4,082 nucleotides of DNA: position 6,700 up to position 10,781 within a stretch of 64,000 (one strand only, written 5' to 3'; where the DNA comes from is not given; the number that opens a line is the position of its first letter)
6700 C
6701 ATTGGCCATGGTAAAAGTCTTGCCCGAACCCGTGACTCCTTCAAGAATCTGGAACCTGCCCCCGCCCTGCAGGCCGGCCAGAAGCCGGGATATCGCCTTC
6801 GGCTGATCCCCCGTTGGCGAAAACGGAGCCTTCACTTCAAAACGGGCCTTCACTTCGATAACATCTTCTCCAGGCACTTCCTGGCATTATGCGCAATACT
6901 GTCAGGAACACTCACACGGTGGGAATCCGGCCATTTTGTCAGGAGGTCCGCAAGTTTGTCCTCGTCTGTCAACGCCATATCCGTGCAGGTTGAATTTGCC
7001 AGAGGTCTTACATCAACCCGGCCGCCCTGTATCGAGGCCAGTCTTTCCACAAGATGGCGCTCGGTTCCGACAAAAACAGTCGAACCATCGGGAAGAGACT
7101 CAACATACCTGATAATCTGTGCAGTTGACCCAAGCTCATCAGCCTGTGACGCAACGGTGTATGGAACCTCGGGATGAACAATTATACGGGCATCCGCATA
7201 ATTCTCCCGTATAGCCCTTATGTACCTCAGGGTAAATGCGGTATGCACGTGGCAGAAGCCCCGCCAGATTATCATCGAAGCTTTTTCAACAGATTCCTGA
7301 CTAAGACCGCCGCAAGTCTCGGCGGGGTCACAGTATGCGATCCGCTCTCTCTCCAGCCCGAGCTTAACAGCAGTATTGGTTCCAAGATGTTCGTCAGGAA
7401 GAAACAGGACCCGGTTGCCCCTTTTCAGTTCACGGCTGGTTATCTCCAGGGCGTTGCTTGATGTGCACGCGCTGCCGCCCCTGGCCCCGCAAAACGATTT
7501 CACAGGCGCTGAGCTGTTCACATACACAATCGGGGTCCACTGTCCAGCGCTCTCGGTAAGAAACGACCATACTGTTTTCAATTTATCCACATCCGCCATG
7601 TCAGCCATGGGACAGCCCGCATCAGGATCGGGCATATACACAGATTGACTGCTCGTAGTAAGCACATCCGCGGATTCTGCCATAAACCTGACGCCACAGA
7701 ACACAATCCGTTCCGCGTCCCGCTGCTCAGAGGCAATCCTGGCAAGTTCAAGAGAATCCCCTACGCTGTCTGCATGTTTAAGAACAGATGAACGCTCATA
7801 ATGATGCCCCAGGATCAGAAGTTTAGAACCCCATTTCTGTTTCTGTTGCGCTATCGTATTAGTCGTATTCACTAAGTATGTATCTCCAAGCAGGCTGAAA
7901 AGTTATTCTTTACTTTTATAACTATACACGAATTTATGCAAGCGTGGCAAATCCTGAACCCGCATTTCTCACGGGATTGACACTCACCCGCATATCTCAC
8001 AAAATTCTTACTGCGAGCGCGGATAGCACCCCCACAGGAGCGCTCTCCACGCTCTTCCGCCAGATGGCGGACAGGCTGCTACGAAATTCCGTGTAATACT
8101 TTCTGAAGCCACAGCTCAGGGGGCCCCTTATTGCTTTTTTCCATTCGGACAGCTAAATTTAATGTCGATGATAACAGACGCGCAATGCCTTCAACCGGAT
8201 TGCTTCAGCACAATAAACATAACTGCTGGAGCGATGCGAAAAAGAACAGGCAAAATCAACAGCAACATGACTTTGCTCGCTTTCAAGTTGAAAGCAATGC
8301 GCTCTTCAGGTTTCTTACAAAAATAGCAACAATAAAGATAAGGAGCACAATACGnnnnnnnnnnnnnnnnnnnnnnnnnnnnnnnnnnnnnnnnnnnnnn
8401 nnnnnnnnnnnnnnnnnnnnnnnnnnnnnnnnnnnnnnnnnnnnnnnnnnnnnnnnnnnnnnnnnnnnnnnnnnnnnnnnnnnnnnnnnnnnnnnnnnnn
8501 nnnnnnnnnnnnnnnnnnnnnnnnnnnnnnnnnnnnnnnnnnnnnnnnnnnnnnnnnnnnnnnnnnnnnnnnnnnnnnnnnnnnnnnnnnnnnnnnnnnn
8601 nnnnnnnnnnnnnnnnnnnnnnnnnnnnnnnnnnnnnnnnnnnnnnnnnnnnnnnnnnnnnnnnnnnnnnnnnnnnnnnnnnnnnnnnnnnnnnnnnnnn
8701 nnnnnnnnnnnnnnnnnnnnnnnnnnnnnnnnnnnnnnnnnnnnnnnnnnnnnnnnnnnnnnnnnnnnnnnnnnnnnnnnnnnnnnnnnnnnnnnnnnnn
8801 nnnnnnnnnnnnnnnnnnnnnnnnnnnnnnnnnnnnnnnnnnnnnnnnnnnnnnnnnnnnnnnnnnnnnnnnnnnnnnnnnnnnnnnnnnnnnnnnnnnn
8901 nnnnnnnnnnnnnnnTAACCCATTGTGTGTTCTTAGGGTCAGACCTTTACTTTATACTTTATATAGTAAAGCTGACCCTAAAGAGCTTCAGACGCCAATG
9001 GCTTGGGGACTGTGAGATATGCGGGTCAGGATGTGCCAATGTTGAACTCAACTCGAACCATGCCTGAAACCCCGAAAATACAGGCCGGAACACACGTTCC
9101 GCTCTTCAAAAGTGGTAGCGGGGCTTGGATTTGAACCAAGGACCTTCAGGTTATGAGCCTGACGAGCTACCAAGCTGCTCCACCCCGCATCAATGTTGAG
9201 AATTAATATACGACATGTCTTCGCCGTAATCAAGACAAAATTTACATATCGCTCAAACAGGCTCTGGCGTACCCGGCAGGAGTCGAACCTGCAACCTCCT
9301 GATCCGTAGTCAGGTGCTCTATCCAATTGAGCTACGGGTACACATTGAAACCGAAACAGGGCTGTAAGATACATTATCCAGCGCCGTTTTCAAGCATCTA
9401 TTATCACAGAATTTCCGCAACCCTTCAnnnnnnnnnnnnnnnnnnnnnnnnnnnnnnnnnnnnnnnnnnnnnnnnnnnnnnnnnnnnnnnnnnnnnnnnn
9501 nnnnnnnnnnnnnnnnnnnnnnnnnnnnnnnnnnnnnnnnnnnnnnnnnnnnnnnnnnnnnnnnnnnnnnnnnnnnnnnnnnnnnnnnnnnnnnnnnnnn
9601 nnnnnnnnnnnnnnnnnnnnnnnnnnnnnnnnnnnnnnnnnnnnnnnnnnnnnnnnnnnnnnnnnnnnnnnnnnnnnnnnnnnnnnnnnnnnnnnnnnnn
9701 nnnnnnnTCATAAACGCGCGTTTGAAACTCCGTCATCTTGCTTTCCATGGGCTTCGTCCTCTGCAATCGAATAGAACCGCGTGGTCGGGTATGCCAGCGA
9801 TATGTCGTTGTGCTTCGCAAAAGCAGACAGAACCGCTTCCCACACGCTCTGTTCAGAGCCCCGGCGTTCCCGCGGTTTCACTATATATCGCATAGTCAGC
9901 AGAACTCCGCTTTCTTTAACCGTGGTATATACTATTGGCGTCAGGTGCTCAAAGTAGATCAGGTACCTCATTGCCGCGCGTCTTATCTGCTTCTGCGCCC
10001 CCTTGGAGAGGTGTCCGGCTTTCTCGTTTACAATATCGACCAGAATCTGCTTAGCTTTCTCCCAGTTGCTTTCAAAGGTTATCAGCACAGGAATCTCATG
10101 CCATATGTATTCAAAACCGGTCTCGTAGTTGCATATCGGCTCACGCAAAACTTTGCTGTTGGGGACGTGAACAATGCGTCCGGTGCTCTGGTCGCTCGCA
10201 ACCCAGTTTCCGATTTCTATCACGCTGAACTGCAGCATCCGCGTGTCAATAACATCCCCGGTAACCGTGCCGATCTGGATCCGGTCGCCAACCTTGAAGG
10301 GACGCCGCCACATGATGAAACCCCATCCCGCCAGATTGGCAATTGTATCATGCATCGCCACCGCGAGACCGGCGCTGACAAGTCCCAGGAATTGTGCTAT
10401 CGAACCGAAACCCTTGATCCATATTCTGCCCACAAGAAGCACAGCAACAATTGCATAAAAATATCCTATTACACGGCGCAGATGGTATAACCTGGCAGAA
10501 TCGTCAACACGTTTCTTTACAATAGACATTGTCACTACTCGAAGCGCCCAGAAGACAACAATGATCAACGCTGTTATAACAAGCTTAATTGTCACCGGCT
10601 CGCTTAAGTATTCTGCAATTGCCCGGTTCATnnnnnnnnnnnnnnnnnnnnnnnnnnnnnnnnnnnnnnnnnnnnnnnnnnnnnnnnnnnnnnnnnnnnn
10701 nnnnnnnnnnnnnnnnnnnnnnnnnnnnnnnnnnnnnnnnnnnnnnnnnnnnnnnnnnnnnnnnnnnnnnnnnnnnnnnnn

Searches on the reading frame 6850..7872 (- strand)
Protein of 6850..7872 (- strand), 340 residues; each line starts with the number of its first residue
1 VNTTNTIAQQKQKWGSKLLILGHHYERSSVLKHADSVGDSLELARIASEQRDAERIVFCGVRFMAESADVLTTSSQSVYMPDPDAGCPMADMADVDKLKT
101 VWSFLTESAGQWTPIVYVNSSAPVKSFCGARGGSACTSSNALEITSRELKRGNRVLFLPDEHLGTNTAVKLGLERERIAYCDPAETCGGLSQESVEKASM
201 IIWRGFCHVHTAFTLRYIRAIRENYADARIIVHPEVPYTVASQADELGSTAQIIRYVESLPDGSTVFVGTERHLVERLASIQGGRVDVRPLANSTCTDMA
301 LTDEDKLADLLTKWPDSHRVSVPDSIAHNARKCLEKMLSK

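Call 36: search_protein_families(library=pfam, proteins=[window:6850-7872:-], max_evalue=0.001)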
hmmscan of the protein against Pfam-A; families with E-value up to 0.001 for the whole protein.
window:6850-7872:- (340 aa): 1 family
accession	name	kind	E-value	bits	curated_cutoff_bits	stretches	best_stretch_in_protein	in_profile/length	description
PF02445.21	NadA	-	3.3e-86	289.5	27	1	7-338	3-294/295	Quinolinate synthetase A protein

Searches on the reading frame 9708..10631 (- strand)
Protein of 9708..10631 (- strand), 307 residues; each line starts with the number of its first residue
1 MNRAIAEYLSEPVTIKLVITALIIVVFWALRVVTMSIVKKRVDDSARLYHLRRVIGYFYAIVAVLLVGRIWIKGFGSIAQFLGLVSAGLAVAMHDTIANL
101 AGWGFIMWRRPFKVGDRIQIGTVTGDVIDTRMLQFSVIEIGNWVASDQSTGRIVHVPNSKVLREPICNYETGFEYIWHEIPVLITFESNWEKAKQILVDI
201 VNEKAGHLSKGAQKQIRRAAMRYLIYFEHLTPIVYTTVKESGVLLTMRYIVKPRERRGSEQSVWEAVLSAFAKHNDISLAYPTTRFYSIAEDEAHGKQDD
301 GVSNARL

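Call 36: search_protein_families(library=pfam, proteins=[window:9708-10631:-], max_evalue=0.001)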
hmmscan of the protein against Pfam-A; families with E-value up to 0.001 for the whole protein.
window:9708-10631:- (307 aa): 1 family
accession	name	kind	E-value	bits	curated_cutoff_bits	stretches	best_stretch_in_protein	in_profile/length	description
PF00924.24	MS_channel_2nd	-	1.9e-13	50.7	20.2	1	95-170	1-67/68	Mechanosensitive ion channel, beta-domain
